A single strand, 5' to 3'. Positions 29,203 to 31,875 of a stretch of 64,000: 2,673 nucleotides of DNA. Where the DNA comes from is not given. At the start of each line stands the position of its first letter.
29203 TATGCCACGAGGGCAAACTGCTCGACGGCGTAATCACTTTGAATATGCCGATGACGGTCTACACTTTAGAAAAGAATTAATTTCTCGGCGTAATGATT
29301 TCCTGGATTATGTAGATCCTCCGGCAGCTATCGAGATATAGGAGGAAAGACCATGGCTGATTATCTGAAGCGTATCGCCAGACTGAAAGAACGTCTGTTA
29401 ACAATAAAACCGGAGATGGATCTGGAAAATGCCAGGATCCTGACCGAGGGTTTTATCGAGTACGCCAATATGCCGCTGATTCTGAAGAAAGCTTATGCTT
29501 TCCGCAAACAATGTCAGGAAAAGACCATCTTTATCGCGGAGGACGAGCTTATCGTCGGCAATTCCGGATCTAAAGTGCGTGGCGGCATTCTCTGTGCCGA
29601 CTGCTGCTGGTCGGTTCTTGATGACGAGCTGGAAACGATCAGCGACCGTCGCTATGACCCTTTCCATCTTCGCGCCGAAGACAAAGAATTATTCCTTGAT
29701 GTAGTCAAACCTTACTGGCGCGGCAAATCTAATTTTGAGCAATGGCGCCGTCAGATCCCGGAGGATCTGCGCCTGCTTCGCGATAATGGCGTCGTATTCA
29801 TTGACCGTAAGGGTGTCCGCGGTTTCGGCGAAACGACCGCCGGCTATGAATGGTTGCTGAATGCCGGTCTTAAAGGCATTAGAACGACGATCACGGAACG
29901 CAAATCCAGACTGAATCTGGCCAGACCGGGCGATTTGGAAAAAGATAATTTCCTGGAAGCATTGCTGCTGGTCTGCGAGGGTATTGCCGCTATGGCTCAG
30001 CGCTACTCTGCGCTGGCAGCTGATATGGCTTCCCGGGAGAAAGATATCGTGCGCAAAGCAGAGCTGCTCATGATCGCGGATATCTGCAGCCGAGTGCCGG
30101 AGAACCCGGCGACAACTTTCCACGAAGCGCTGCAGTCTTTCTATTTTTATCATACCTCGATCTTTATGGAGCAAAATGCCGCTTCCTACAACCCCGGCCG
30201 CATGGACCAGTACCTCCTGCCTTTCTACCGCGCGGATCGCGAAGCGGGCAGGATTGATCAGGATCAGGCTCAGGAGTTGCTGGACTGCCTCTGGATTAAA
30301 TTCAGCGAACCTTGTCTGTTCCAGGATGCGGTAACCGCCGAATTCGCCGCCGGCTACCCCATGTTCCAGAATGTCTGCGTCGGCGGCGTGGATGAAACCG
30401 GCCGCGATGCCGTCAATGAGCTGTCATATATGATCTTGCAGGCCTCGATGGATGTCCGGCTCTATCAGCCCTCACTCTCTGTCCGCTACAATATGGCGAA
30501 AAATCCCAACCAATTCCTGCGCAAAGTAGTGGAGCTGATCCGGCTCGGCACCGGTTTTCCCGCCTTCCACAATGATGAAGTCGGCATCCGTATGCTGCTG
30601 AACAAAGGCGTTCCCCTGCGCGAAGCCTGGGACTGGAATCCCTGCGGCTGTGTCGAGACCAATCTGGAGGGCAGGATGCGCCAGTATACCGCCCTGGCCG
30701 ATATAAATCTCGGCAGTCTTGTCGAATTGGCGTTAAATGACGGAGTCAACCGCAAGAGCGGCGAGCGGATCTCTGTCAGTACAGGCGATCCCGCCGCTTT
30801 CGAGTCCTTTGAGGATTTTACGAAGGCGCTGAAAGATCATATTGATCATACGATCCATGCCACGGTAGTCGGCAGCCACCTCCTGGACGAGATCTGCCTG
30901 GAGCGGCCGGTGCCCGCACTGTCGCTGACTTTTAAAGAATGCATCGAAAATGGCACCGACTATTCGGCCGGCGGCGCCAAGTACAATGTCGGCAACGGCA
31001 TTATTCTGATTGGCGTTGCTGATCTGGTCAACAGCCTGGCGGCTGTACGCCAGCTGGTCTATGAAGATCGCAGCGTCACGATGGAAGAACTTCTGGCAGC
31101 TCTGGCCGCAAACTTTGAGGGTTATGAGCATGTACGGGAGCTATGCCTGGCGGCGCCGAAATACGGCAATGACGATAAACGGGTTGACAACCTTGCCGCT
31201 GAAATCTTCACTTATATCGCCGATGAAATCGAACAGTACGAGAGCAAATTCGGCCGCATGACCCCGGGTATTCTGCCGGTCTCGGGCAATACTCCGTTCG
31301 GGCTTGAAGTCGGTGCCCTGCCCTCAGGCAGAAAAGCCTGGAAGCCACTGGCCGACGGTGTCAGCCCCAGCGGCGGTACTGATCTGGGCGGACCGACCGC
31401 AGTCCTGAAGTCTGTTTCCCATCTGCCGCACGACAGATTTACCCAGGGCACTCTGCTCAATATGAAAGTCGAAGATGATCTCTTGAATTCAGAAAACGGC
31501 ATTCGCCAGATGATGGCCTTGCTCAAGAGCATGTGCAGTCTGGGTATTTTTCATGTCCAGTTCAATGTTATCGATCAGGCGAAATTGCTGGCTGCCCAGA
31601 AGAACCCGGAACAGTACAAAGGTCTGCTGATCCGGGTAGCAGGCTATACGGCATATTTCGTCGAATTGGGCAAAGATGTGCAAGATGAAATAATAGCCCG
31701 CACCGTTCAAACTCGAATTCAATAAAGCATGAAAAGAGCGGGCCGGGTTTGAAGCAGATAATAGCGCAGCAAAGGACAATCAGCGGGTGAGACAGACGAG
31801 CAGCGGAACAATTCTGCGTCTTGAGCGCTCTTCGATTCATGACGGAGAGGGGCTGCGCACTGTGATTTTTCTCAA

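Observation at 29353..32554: Eliminase-type glycyl radical enzyme of unknown substrate paired with a short, PflA-like activase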

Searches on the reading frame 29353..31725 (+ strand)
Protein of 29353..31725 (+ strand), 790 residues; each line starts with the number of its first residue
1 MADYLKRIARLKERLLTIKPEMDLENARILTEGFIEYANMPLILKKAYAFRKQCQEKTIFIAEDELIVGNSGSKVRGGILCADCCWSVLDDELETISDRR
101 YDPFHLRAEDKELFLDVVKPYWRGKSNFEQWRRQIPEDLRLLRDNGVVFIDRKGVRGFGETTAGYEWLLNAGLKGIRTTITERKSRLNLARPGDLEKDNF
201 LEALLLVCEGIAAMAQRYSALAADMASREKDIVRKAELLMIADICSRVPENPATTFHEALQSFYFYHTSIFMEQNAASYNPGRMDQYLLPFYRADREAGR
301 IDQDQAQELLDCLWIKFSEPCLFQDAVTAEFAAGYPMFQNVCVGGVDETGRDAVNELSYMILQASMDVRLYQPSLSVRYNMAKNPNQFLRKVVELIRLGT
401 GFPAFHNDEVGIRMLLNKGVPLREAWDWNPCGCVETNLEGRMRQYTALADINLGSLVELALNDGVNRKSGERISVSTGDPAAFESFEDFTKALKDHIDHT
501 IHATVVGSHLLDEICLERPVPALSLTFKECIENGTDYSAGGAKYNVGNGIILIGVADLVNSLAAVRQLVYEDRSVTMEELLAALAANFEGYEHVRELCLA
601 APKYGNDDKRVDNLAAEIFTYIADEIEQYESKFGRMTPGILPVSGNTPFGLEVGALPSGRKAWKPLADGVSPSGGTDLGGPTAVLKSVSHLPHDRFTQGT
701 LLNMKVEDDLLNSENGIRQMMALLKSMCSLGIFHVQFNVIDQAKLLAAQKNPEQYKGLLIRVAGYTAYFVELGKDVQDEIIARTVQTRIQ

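Call 3: search_protein_families(library=ncbifam, proteins=[window:29353-31725:+], max_evalue=0.001)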
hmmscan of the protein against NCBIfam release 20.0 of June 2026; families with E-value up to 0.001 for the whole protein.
window:29353-31725:+ (790 aa): 13 families
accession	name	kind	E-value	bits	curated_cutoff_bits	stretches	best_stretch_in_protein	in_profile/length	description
TIGR04394.1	choline_CutC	equivalog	3e-216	720.6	1050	1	6-788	3-788/789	choline trimethylamine-lyase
TIGR01774.1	PFL2-3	subfamily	5.5e-213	709.5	678.2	1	6-785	4-783/786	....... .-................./glycerol dehydratase family glycyl radical enzyme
NF043068.1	glycl_HYPD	equivalog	3.3e-187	624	1100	1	6-787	2-783/784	trans-4-hydroxy-L-proline dehydratase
NF048011.1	SfplDhtHpsGDes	equivalog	8.7e-184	613.1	1000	1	6-786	24-819/821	(2S)-3-sulfopropanediol dehydratase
NF007437.0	PRK09983.1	equivalog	5.5e-163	543.9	1109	1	6-785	3-762/765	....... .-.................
NF048009.1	SfplDhtHpfGKleb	equivalog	2.8e-148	495.4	1000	1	6-784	26-820/824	(2S)-3-sulfopropanediol dehydratase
NF033718.1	indole_decarb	equivalog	5.6e-120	402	1100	3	104-592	155-647/868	indoleacetate decarboxylase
NF033715.1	glycyl_HPDL_Lrg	equivalog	1e-104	351.1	1150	2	163-594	230-683/901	4-hydroxyphenylacetate decarboxylase large subunit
TIGR01255.1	pyr_form_ly_1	equivalog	1.2e-38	133.1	994.2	2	601-786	548-741/744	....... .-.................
NF038360.1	rad_fix_GrcA3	exception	1e-15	57.6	158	1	714-787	3-76/78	autonomous glycyl radical cofactor GrcA3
NF008341.1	PRK11127.1-1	equivalog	4.7e-12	45.7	145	1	729-786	20-77/80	autonomous glycyl radical cofactor GrcA2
TIGR04365.1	spare_glycyl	equivalog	1.1e-07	32.1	170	1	731-786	68-123/126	autonomous glycyl radical cofactor GrcA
TIGR04040.1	glycyl_YjjI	hypoth_equivalog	0.00093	17.8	498.3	0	356-414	158-215/497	YjjI family glycine radical enzyme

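Call 4: search_protein_families(library=pfam, proteins=[window:29353-31725:+], max_evalue=0.001)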
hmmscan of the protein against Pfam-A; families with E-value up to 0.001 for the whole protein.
window:29353-31725:+ (790 aa): 3 families
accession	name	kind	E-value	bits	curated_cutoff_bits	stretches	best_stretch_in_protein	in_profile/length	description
PF02901.20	PFL-like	-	3.2e-198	660.9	24.3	1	6-650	3-647/647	Pyruvate formate lyase-like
PF01228.26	Gly_radical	-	3.5e-29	101.9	22.2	1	667-770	2-106/106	Glycine radical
PF11230.13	YjjI-like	-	0.00093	18.1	23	0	356-410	147-200/485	Glycyl radical enzyme YjjI-like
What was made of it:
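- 29353..31725 (+): Glycyl radical enzyme, 790 aa, of the HpyG/HpzG (N-methyl-4-hydroxyproline dehydratase) clade, 'A-type' subgroup. Pfam PFL-like plus Gly_radical (call 4).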

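Call 5: search_solved_structures(query=window:29353-31725:+, max_evalue=1e-10)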
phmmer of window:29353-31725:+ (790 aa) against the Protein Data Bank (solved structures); distinct sequences matched with E-value up to 1e-10: 36.
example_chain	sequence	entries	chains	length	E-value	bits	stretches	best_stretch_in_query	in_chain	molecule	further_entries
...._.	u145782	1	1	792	0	1161.4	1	3-786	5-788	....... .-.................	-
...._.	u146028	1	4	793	2.2e-283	945.6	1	2-784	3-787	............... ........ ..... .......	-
9f3w_A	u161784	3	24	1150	1.2e-202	678.6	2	6-786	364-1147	Choline trimethylamine-lyase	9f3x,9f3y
9ht9_A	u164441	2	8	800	1.5e-183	615.5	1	7-785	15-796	Choline trimethylamine-lyase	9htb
9r0v_A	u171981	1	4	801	1.5e-183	615.4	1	7-785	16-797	Choline trimethylamine-lyase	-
6vue_A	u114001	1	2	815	1.6e-183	615.4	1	7-785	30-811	Choline trimethylamine-lyase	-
5fau_A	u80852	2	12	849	1.9e-183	615.1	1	7-785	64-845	Choline trimethylamine-lyase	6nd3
5fay_A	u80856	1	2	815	2e-183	615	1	7-785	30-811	Choline trimethylamine-lyase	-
5fav_A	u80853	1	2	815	4.2e-183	614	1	7-785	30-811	Choline trimethylamine-lyase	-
5faw_A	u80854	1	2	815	7.8e-183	613.1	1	7-785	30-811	Choline trimethylamine-lyase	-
5kdp_A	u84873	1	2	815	1.1e-182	612.6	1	7-785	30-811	Choline trimethylamine-lyase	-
5a0u_A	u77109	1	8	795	5.2e-172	577.3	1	6-786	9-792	CHOLINE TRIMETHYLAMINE LYASE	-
5a0z_A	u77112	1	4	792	5.3e-172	577.3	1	6-786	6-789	CHOLINE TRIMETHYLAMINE LYASE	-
1r8w_A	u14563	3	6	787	2.6e-162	545.2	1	5-785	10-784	glycerol dehydratase | B12-independent glycerol dehydratase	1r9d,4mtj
5i2a_A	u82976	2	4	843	7e-158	530.6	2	7-588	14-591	Diol-dehydratase | Diol dehydratase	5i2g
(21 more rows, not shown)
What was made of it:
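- CutC scores at most 679 bits and HypD 503 (call 5). Outside HpyG and HpzG, the nearest characterised family is CutC: NCBIfam CutC model 720 bits, above HypD at 624 (call 3), and PDB CutC 615-679 bits (call 5).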

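Call 6: search_solved_structures(query=window:29353-31725:+, max_evalue=1e-200, show_alignments=2)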
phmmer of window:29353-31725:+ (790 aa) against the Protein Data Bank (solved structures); distinct sequences matched with E-value up to 1e-200: 3.
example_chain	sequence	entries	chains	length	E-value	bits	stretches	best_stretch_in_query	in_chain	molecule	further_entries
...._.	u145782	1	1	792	0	1161.4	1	3-786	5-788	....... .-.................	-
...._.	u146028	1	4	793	2.2e-283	945.6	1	2-784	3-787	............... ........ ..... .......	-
9f3w_A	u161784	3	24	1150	1.2e-202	678.6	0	6-786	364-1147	Choline trimethylamine-lyase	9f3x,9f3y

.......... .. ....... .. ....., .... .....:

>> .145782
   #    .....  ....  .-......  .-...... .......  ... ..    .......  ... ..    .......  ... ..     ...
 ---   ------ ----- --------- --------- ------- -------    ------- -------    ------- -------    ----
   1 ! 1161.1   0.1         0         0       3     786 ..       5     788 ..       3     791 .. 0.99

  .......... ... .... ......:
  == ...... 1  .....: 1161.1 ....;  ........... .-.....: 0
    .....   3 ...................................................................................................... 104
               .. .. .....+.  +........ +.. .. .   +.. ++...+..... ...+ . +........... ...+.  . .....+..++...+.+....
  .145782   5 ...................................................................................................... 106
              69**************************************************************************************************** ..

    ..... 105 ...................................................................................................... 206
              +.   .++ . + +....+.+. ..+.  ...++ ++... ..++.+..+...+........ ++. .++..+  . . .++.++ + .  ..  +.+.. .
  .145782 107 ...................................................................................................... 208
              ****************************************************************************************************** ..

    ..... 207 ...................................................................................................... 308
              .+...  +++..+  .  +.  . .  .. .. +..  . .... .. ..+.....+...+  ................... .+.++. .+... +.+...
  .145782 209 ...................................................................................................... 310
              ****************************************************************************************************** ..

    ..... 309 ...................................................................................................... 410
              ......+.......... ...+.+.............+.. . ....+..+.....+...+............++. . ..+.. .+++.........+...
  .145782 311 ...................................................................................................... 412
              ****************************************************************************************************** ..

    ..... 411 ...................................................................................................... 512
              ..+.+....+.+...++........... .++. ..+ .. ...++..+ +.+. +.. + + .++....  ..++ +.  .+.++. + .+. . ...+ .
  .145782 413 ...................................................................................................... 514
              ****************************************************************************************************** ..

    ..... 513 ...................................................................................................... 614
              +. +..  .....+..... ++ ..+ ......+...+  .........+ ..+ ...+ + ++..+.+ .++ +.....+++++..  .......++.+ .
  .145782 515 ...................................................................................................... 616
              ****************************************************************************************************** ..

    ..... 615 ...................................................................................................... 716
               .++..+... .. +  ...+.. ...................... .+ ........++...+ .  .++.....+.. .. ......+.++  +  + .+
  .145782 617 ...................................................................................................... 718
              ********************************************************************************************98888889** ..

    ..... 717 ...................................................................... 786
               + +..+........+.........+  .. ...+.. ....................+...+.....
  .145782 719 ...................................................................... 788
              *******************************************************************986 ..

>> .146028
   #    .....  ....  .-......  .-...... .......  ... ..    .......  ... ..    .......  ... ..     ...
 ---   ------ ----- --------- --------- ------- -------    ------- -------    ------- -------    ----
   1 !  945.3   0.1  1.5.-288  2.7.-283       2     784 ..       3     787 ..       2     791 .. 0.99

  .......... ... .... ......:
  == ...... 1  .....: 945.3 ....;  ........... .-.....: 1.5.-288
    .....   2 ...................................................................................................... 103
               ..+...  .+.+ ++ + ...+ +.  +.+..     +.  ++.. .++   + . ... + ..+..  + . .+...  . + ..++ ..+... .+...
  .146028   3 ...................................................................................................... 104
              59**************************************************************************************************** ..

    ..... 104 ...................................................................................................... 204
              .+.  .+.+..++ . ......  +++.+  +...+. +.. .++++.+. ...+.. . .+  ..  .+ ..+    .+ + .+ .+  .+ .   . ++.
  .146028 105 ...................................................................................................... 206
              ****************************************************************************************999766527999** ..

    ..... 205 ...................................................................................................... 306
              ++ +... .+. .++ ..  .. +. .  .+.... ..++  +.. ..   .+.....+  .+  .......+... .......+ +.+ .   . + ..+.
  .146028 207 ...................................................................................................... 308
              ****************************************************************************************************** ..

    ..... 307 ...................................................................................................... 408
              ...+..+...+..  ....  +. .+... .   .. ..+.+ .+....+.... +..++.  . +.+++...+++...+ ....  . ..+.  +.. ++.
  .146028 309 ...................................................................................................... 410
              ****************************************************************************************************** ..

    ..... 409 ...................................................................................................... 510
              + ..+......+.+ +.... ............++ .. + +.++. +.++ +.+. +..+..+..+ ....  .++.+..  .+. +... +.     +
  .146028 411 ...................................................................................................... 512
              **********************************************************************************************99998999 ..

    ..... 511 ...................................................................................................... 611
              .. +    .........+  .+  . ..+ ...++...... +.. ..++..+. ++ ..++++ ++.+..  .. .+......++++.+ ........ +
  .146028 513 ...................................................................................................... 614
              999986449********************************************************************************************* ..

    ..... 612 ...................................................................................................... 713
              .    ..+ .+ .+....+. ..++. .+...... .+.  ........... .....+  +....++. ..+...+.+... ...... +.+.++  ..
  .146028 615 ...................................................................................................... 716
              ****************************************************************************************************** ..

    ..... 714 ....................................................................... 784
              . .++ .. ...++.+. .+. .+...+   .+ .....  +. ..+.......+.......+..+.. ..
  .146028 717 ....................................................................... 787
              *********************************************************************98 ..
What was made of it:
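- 30643..30657 (+): Thiyl loop C431-G-C433-V-E435. Cys433 is the catalytic thiyl site and Glu435 the CxE glutamate (equivalent to HpyG Cys435 and Glu437). Gapless alignment to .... (call 6).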

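Call 18: find_related_loci(query=window:29353-31725:+, collection=genome_contigs, flank=10000)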
Query window:29353-31725:+ (790 aa) in genome_contigs; peptide patterns used: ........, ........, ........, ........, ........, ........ (x = any residue, [..] = any of these).
329 stretches matched a pattern; 292 encode a relative of the query (tblastn E <= 1e-3); the best 80 are kept; 80 distinct loci.
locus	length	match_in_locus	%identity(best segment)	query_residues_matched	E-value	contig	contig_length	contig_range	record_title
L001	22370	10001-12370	97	1-790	0e+0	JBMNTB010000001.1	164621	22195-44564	MAG: Saccharofermentanales bacterium isolate SBF912SR6HQ0016 scaffold_161_c1, whole genome shotgun sequence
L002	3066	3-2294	98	27-790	0e+0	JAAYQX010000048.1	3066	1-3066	MAG: Clostridiaceae bacterium isolate AS23ysBPME_119 238697_AS23, whole genome shotgun sequence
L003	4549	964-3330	87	1-789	0e+0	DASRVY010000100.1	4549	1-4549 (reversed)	MAG TPA_asm: Bacillota bacterium isolate SMAG_U10218 k141_493650, whole genome shotgun sequence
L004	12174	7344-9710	86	1-789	0e+0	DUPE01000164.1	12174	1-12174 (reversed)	MAG TPA_asm: Clostridiaceae bacterium isolate AS08sgBPME_280 54399_AS08, whole genome shotgun sequence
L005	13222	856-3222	84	1-789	0e+0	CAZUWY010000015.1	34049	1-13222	MAG TPA_asm: uncultured Mageeibacillus sp. isolate binchicken_co39_331 genome assembly, contig: NODE_3041_length_34049_c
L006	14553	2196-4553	79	1-786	0e+0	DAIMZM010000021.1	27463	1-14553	MAG TPA_asm: Bacillota bacterium isolate CTOTU7645 NODE_2975_length_27463_cov_6.295315, whole genome shotgun sequence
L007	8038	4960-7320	73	3-789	0e+0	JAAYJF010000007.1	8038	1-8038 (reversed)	MAG: Clostridiales bacterium isolate AS10tlH2TH_240 1198_AS10, whole genome shotgun sequence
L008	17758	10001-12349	73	7-789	0e+0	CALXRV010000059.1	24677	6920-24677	MAG: uncultured Clostridia bacterium isolate E07__bin223 genome assembly, contig: E07__k127_2185907, whole genome shotgu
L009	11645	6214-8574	72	3-789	0e+0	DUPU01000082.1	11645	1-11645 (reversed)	MAG TPA_asm: Clostridia bacterium isolate AS08sgBPME_346 130528_AS08, whole genome shotgun sequence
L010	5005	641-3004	72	2-789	0e+0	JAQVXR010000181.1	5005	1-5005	MAG: Desulfitobacteriaceae bacterium isolate STF2_130 NODE_62480_length_5005_cov_5.481960_Sandtown_F2, whole genome shot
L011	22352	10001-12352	72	3-786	0e+0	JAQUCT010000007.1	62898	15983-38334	MAG: Bacillota bacterium isolate STCSWMC_137 NODE_821_length_62898_cov_10.537860_ST_CSWMC, whole genome shotgun sequence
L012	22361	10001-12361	72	3-789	0e+0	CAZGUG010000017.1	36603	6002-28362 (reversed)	MAG TPA_asm: uncultured Clostridium sp. isolate SRP241326_co3_307 genome assembly, contig: NODE_1706_length_36603_cov_11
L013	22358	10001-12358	72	4-789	0e+0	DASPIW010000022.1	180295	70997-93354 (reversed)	MAG TPA_asm: Symbiobacteriaceae bacterium isolate SMAG_U11993 k141_154799, whole genome shotgun sequence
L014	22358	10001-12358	72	4-789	0e+0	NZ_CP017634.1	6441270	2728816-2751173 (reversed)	Candidatus Formimonas warabiya strain DCMF chromosome, complete genome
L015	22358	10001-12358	72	4-789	0e+0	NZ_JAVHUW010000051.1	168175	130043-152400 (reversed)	Candidatus Desulfosporosinus nitrosoreducens strain PR k141_1289, whole genome shotgun sequence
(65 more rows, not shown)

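Call 19: find_homologous_proteins(query=window:29353-31725:+, max_evalue=1e-50)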
Query window:29353-31725:+ (790 aa): 2102 proteins with E <= 1e-50 among 8000 candidates; the best 120 are listed.
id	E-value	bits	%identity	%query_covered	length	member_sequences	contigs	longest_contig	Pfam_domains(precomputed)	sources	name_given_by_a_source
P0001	0.0e+0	1786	98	100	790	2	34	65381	PF02901.21,PF01228.27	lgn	-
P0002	0.0e+0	1770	97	100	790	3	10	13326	PF02901.21,PF01228.27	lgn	-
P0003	0.0e+0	1736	95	100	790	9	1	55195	PF02901.21,PF01228.27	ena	-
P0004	0.0e+0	1616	87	100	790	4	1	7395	PF02901.21,PF01228.27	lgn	-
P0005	0.0e+0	1609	87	100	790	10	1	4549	PF02901.21,PF01228.27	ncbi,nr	ncbi:MAG TPA: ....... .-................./glycerol dehydratase family glycyl radical enzyme [Bacillo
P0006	0.0e+0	1597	86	100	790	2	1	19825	PF02901.21,PF01228.27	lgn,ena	-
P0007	0.0e+0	1564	84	100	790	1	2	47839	PF02901.21,PF01228.27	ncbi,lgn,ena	-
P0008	0.0e+0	1461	79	99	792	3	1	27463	PF02901.21,PF01228.27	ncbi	-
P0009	0.0e+0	1375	75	99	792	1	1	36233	PF02901.21,PF01228.27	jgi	-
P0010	0.0e+0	1369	74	99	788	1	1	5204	PF02901.21,PF01228.27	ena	-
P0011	0.0e+0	1365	74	99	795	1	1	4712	PF02901.21,PF01228.27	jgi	jgi:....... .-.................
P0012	0.0e+0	1365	74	99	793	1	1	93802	PF02901.21,PF01228.27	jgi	jgi:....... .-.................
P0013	0.0e+0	1355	74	99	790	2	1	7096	PF02901.21,PF01228.27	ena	-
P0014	0.0e+0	1354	73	100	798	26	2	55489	PF02901.21,PF01228.27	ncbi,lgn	-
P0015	0.0e+0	1352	74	99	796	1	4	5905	PF02901.21,PF01228.27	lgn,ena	-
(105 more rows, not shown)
